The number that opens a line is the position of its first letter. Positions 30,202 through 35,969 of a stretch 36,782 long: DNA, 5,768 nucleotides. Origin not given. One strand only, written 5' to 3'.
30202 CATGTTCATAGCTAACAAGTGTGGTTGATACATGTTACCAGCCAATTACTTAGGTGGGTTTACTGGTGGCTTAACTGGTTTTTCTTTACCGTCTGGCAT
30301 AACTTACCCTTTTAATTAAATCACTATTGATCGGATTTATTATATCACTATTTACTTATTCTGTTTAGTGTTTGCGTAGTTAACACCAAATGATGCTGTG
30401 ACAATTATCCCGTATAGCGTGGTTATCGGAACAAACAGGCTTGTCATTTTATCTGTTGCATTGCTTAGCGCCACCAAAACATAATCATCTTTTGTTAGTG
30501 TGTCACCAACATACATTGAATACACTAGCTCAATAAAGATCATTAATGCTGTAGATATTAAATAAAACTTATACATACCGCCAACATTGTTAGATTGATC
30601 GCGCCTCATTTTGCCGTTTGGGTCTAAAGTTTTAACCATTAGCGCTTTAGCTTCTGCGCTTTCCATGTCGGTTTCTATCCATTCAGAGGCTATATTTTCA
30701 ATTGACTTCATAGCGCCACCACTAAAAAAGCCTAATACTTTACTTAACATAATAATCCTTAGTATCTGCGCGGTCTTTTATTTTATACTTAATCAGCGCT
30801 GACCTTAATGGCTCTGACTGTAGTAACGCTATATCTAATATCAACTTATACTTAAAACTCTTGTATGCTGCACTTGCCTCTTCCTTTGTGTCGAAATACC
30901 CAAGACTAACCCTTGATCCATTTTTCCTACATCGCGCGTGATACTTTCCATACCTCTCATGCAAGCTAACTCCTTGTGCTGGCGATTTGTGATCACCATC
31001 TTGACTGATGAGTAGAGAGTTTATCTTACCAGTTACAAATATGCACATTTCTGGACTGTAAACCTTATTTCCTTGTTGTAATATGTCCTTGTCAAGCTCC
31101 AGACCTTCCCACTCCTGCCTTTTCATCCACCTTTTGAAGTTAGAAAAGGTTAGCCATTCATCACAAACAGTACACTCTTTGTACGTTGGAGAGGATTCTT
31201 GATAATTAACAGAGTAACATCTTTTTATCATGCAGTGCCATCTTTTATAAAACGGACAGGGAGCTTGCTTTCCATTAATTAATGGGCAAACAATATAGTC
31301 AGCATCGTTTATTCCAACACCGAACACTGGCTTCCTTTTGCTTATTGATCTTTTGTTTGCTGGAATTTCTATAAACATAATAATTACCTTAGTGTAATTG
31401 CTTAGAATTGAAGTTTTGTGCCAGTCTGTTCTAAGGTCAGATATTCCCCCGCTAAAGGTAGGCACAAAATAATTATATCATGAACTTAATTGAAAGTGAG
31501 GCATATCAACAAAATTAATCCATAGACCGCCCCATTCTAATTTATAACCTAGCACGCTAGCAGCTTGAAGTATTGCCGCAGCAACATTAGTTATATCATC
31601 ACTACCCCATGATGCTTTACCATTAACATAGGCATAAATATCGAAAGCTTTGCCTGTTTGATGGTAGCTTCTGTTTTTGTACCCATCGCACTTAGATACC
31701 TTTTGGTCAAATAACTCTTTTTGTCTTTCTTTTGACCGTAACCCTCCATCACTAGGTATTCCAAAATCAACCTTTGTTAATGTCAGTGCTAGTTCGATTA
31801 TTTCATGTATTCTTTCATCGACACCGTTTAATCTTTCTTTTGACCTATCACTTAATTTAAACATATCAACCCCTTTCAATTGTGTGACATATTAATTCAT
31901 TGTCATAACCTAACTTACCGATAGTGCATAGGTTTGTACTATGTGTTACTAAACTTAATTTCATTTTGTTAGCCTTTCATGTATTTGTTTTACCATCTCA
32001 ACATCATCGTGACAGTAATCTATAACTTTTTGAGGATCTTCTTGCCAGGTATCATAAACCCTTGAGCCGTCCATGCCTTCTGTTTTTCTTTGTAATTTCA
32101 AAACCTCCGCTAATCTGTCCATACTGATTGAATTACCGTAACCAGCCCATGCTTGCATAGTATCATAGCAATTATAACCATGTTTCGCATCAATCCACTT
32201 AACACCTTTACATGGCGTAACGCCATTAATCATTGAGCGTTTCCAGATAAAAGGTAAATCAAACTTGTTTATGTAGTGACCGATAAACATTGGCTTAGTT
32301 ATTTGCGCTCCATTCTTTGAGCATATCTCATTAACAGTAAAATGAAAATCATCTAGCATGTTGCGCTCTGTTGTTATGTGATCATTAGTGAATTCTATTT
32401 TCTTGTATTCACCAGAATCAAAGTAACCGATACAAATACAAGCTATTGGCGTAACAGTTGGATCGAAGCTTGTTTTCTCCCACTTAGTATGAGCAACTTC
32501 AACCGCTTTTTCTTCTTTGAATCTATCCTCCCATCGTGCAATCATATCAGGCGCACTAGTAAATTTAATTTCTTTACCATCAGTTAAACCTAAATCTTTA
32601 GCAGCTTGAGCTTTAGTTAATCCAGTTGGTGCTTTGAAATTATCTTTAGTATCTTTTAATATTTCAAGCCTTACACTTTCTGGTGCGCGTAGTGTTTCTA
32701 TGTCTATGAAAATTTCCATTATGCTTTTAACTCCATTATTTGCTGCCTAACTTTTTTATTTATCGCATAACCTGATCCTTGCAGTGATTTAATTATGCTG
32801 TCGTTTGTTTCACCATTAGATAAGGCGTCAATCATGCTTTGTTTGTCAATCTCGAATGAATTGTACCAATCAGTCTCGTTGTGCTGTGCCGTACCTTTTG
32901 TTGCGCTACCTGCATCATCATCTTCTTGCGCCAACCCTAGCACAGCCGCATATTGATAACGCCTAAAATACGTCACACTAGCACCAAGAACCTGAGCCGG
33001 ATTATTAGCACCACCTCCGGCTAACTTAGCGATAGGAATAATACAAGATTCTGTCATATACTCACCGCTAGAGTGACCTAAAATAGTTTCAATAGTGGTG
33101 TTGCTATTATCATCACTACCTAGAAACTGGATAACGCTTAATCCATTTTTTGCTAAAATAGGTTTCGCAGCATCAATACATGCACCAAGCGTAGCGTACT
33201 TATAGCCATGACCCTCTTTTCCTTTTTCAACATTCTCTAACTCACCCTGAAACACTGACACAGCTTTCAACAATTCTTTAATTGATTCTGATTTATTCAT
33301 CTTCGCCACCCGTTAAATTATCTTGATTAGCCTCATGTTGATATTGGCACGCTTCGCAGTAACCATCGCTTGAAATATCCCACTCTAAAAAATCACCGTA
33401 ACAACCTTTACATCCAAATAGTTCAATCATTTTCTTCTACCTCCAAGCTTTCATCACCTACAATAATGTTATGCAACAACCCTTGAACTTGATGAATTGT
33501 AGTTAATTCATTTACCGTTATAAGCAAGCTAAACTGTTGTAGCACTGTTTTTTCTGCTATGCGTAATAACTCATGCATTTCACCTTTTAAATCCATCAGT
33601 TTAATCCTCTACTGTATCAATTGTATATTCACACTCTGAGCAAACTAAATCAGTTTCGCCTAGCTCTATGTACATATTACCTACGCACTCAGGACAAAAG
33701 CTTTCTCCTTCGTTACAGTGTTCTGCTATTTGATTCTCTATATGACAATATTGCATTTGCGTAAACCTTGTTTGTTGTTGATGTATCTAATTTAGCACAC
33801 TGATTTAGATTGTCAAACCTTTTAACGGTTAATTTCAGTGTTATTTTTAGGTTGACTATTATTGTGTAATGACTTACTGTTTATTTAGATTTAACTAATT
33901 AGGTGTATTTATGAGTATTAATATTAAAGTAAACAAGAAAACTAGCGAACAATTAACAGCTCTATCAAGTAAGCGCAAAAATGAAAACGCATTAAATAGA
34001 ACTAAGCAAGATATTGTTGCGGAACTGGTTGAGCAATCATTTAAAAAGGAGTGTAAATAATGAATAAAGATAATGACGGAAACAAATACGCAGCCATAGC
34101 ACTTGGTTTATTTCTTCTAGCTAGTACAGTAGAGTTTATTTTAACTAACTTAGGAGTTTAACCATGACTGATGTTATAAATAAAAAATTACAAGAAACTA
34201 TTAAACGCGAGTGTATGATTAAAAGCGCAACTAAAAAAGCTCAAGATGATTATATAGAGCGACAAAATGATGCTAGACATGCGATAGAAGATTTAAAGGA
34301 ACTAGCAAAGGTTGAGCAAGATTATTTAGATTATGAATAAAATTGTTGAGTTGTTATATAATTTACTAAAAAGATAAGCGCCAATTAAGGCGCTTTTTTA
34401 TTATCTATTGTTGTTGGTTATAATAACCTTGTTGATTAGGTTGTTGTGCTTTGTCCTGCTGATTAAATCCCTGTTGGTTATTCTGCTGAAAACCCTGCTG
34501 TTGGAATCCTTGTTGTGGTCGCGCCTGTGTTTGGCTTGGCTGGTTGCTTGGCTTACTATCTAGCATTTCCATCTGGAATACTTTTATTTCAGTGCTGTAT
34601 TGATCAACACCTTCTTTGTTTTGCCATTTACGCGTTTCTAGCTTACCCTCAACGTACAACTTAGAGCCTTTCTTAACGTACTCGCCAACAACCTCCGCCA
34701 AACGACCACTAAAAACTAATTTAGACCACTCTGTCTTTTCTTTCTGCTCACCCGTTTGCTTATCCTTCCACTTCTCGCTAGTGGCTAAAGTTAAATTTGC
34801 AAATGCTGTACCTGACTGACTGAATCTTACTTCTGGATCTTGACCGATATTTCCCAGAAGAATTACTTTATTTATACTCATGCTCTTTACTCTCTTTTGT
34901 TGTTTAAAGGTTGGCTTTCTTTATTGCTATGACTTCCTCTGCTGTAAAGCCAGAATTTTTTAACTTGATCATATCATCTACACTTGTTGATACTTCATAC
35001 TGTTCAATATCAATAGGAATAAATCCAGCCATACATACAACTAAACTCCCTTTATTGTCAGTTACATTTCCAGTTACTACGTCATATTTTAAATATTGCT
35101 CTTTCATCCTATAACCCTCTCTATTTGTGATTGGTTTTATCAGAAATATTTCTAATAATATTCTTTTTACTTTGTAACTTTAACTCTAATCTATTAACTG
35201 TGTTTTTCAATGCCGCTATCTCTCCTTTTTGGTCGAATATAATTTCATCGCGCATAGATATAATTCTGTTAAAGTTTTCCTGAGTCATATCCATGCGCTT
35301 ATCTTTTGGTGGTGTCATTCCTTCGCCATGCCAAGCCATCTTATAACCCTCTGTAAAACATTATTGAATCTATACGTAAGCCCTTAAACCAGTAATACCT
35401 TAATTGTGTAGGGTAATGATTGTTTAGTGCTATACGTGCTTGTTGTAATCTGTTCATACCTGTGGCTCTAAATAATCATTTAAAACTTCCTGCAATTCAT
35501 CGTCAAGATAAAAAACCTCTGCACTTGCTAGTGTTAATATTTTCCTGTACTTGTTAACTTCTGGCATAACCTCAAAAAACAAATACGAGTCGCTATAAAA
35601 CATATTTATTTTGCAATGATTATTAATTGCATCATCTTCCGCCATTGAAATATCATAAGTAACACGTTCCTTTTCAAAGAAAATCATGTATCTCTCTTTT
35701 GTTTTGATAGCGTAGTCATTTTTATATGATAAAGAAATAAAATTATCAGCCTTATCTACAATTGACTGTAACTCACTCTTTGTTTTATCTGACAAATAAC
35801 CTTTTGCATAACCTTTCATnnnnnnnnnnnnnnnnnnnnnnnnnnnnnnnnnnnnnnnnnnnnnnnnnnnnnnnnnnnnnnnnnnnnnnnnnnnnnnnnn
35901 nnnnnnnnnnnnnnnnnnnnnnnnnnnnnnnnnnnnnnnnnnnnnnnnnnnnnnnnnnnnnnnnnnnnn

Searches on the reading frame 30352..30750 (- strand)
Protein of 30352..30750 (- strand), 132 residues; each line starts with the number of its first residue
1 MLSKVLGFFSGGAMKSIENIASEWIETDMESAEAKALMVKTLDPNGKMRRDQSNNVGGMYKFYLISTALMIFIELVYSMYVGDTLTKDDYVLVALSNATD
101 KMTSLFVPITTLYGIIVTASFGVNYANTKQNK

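Call 83: search_protein_families(library=phrogs, proteins=[window:30352-30750:-], max_evalue=0.001)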
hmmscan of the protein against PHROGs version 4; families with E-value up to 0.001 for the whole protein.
window:30352-30750:- (132 aa): 1 family
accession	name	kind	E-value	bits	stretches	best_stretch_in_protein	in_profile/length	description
phrog_31219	-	unknown function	1.4e-45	155.4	1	3-132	5-135/137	-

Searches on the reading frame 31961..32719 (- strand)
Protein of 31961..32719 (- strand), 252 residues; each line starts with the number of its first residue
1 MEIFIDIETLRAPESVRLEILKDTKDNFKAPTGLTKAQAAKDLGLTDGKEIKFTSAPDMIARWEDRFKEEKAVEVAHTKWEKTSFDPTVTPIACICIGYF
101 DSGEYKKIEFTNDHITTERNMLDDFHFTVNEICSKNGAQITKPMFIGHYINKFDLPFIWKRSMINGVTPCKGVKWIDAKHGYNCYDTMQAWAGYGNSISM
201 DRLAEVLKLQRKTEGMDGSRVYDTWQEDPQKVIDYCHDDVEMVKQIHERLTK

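Call 30: search_protein_families(library=phrogs, proteins=[window:31961-32719:-], max_evalue=0.001)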
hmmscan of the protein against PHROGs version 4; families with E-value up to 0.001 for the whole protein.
window:31961-32719:- (252 aa): 5 families
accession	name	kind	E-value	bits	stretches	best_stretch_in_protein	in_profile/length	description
phrog_403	-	DNA, RNA and nucleotide metabolism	2.3e-15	57.3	1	93-251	101-247/321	DNA polymerase exonuclease subunit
phrog_262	-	DNA, RNA and nucleotide metabolism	1.4e-09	37.7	1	109-250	173-328/856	DNA polymerase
phrog_17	-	DNA, RNA and nucleotide metabolism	4e-08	32.7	1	96-251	694-825/1445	DNA polymerase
phrog_25228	-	DNA, RNA and nucleotide metabolism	4.1e-07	30.4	1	73-245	53-221/326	3'-5' exonuclease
phrog_2062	-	DNA, RNA and nucleotide metabolism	0.00088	19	0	181-250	257-329/502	DNA polymerase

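Call 31: search_protein_families(library=pfam, proteins=[window:31961-32719:-], max_evalue=0.01)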
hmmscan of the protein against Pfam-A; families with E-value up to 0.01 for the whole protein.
window:31961-32719:- (252 aa): 2 families
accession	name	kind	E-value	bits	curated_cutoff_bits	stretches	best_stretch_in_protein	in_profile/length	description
PF10108.15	DNA_pol_B_exo2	-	2.1e-09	37.8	24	1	92-240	11-163/213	Predicted 3'-5' exonuclease related to the exonuclease domain of PolB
PF13482.12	RNase_H_2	-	1.2e-08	35.5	22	1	81-250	6-164/165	RNase_H superfamily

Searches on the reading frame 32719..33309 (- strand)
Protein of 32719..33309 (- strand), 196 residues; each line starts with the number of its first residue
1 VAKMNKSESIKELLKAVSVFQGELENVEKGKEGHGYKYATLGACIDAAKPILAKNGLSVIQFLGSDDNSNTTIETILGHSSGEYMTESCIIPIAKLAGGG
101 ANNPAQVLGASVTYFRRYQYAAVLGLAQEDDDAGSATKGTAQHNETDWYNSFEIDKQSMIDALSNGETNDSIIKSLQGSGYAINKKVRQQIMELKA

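Call 30: search_protein_families(library=phrogs, proteins=[window:32719-33309:-], max_evalue=0.001)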
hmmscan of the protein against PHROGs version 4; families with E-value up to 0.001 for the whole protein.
window:32719-33309:- (196 aa): 4 families
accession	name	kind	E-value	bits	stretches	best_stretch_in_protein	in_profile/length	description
phrog_2324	-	DNA, RNA and nucleotide metabolism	9.8e-35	120.9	1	4-179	2-178/193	Erf-like ssDNA annealing protein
phrog_155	-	DNA, RNA and nucleotide metabolism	1.4e-30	108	1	2-156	57-213/308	Erf-like ssDNA annealing protein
phrog_34817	-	unknown function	9.1e-18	65.5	1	6-141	5-143/291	-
phrog_10003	-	other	4.9e-08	33.7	1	31-138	65-172/297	recombinase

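Call 31: search_protein_families(library=pfam, proteins=[window:32719-33309:-], max_evalue=0.01)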
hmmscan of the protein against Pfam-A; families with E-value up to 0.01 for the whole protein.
window:32719-33309:- (196 aa): 1 family
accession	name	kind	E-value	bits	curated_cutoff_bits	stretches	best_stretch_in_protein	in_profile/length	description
PF04404.17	ERF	-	2.2e-19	70.3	25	1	15-147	3-140/153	ERF superfamily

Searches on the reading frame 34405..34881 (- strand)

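Call 30: search_protein_families(library=phrogs, proteins=[window:34405-34881:-], max_evalue=0.001)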
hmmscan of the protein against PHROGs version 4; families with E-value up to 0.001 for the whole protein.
window:34405-34881:- (158 aa): 2 families
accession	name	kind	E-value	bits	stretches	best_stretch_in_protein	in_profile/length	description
phrog_44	-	DNA, RNA and nucleotide metabolism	1.6e-52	179.9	1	1-149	85-228/271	single strand DNA binding protein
phrog_25370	-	unknown function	9.8e-09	35.8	1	3-50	2-48/48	-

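Call 31: search_protein_families(library=pfam, proteins=[window:34405-34881:-], max_evalue=0.01)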
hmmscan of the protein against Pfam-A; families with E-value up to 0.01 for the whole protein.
window:34405-34881:- (158 aa): 1 family
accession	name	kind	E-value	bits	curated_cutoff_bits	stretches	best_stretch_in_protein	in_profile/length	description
PF00436.31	SSB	-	2.7e-35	121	26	1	3-107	1-104/104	Single-strand binding protein family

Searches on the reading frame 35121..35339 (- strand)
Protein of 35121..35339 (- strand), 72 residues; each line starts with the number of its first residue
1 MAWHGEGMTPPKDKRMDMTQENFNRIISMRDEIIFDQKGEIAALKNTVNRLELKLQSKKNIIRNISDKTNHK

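Call 30: search_protein_families(library=phrogs, proteins=[window:35121-35339:-], max_evalue=0.001)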
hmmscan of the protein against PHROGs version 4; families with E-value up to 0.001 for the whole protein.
window:35121-35339:- (72 aa): 0 families

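Call 31: search_protein_families(library=pfam, proteins=[window:35121-35339:-], max_evalue=0.01)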
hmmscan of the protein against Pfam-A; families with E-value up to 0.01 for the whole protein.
window:35121-35339:- (72 aa): 1 family
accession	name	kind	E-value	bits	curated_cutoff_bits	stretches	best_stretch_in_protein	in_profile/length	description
PF19111.5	DUF5798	-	0.0053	17.4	27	1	16-68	14-65/89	Family of unknown function (DUF5798)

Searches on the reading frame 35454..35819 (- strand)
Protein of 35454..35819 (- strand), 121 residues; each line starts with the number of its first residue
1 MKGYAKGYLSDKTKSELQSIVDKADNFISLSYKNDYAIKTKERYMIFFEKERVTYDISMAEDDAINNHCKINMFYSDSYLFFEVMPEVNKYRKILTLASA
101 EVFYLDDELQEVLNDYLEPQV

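Call 30: search_protein_families(library=phrogs, proteins=[window:35454-35819:-], max_evalue=0.001)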
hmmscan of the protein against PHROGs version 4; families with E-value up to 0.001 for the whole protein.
window:35454-35819:- (121 aa): 0 families

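Call 31: search_protein_families(library=pfam, proteins=[window:35454-35819:-], max_evalue=0.01)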
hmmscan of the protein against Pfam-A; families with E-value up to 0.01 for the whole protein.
window:35454-35819:- (121 aa): 0 families

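Call 94: find_related_loci(query=window:35454-35819:-, collection=viral_contigs, flank=3000)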
Query window:35454-35819:- (121 aa) in viral_contigs; peptide patterns used: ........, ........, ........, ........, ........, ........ (x = any residue, [..] = any of these).
2 stretches matched a pattern, but none encodes a relative of the query by tblastn (E <= 1e-3).
